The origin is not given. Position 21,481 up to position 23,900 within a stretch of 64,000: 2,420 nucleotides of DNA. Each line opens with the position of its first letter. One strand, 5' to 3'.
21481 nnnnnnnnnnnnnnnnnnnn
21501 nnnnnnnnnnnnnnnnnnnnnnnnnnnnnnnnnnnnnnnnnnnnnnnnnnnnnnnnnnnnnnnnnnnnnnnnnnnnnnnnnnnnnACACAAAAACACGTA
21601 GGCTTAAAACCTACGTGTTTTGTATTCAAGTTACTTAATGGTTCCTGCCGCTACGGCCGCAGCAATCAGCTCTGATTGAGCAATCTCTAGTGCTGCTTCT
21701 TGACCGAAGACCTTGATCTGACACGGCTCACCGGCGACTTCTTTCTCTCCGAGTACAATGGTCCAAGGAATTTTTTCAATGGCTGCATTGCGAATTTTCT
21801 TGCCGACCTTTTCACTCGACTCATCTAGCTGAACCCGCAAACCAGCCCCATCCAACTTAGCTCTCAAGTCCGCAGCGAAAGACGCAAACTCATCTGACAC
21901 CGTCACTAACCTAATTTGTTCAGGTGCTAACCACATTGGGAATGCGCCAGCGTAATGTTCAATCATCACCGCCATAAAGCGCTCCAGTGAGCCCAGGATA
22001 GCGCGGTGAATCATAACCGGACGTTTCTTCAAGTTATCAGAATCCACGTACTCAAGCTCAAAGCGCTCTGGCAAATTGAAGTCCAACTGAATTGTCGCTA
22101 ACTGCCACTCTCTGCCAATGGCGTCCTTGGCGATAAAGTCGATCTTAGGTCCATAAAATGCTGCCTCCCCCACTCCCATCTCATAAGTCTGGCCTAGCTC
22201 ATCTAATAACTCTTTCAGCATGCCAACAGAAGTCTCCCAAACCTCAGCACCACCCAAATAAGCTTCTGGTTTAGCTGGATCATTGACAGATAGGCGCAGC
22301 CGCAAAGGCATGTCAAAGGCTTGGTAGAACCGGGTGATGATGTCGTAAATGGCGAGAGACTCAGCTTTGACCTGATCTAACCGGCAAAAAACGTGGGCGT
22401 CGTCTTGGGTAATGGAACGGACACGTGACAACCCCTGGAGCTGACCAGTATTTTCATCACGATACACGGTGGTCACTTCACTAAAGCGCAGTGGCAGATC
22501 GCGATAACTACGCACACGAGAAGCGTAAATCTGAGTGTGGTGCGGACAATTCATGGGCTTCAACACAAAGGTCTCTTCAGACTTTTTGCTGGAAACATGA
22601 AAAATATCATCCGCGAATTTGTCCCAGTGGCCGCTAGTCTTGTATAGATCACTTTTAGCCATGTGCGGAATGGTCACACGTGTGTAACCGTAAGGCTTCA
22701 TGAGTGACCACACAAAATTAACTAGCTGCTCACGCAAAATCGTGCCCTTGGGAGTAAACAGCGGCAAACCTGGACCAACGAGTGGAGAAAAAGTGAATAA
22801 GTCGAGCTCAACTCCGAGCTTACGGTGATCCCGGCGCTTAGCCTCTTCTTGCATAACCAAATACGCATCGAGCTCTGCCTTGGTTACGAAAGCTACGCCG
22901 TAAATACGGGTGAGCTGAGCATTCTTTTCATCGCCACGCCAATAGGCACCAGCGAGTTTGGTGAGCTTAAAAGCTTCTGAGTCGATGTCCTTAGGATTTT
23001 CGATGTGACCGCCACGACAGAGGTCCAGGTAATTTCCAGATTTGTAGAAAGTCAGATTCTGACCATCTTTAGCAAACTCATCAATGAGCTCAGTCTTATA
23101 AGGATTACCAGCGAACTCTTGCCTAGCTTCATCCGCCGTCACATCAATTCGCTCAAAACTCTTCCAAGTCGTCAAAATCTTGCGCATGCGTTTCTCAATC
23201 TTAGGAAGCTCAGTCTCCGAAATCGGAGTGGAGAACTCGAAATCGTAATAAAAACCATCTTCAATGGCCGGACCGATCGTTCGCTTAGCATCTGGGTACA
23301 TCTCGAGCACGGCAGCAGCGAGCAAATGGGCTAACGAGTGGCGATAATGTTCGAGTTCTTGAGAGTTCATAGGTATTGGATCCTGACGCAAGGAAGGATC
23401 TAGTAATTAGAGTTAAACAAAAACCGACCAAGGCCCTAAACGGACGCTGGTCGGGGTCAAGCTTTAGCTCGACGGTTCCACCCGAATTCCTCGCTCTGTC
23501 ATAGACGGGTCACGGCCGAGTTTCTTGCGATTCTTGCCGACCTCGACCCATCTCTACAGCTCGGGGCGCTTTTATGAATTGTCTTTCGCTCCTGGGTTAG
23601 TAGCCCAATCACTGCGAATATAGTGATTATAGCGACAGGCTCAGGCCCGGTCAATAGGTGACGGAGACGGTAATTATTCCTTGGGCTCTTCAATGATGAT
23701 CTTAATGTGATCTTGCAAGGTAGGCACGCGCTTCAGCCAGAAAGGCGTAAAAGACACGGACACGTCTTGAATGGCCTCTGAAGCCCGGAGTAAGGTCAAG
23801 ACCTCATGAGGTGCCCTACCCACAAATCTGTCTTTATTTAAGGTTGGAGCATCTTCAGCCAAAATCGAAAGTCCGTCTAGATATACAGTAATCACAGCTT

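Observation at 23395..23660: T-box riboswitch-like leader, with its own consensus sigma70 promoter, upstream of a domain-truncated thrS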

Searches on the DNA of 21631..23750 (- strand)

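Call 4: search_rna_families(source=window, start=23300, end=23750, threshold=evalue, max_evalue=10, show_alignments=5)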
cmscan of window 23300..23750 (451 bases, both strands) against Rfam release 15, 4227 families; matches with E-value up to 10: 2.
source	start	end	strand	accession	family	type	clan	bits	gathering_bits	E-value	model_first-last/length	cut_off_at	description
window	23687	23724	+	RF00273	SNORD59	Gene; snRNA; snoRNA; CD-box;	CL00065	14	45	9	1-73/73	no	Small nucleolar RNA SNORD59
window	23416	23462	-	RF00729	mir-278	Gene; miRNA;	-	13.2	55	4.3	1-75/75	no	mir-278 microRNA precursor family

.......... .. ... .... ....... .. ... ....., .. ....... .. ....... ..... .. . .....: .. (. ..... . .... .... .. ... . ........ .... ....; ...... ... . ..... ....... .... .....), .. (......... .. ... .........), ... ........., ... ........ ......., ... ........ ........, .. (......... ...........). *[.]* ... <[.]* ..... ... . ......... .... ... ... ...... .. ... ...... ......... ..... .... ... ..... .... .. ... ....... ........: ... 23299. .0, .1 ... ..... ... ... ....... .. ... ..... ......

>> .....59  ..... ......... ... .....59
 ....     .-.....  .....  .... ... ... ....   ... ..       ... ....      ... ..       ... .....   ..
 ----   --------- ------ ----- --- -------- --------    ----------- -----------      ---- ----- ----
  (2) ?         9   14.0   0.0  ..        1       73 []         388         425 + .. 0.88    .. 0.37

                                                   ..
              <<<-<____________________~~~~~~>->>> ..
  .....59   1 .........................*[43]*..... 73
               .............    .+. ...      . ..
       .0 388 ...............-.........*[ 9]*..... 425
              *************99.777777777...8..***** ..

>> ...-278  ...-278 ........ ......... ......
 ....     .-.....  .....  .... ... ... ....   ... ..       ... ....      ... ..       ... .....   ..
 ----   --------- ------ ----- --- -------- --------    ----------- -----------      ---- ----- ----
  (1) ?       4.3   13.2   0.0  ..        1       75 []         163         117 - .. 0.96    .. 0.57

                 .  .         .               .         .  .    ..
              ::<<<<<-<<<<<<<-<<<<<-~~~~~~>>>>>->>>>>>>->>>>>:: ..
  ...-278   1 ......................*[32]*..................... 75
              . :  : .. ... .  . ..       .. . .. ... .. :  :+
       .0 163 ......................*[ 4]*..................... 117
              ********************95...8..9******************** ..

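Call 14: search_rna_families(sources=[L001, L003, L004, L005, L006, L007, L008, L009, L011, L012, L013, L014, L015, L016, L017, L018, L038, L077, L066], threshold=gathering, show_alignments=3)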
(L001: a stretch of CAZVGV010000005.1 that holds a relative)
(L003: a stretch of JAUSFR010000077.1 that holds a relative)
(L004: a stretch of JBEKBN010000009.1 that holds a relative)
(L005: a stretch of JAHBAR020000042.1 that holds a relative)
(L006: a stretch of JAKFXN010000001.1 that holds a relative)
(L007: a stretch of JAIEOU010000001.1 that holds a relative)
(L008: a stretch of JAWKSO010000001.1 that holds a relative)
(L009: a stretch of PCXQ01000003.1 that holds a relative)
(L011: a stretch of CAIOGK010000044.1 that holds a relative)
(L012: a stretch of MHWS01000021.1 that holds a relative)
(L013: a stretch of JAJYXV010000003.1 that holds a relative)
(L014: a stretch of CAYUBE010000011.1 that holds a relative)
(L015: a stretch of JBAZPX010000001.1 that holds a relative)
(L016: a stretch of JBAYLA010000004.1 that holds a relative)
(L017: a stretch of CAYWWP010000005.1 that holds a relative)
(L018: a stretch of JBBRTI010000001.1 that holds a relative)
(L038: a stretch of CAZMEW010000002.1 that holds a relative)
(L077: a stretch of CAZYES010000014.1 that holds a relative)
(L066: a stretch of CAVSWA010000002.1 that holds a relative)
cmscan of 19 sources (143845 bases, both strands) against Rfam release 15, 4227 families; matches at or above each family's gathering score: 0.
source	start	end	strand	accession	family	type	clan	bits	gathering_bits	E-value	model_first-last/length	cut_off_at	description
